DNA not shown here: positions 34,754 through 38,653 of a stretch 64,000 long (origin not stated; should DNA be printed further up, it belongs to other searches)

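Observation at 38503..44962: Five tandem paralogs share two strongly conserved membrane blocks around an SP-x-GR-[SA]-KAK loop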

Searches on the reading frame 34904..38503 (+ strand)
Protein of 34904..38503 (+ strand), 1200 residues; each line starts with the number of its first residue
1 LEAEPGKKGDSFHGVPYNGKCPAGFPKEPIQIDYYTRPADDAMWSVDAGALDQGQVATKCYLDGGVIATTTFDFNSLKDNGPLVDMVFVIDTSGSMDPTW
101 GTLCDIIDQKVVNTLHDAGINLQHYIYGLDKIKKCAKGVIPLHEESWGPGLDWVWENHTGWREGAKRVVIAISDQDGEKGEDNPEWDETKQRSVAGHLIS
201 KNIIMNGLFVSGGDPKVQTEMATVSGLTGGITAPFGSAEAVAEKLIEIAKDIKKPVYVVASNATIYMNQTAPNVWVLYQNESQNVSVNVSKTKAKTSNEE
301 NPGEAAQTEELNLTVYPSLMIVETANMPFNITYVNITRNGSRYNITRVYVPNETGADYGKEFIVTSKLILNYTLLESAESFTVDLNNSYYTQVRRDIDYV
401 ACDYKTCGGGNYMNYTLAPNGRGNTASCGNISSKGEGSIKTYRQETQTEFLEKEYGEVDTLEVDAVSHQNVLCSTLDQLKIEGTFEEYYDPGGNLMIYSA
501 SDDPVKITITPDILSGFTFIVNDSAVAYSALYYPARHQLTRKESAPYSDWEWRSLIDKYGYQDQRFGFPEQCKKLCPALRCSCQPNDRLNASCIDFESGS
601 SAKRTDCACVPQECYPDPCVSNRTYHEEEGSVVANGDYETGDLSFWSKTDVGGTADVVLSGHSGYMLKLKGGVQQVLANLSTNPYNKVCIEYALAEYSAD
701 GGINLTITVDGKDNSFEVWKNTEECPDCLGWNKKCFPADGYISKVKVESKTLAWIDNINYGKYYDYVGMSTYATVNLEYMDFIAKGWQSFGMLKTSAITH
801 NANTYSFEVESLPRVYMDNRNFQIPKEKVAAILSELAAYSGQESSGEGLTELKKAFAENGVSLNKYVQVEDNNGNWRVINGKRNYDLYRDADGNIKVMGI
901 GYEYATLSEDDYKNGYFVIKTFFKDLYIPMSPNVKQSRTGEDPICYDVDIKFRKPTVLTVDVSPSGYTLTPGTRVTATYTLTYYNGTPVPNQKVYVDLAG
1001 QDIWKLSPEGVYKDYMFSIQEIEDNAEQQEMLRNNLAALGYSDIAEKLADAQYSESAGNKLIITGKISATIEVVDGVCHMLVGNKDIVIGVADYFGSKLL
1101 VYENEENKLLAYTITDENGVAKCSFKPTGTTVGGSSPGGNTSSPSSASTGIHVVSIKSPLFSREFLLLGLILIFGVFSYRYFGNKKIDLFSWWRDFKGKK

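Call 71: search_protein_families(library=pfam, proteins=[window:34904-38503:+], max_evalue=5)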
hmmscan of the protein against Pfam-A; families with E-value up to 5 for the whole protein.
window:34904-38503:+ (1200 aa): 2 families
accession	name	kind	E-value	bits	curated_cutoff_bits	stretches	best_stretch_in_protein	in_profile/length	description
PF13519.12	VWA_2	-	0.24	12.5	27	1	86-103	1-24/107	von Willebrand factor type A domain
PF00092.34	VWA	-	0.26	12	23.8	0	85-98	1-14/174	von Willebrand factor type A domain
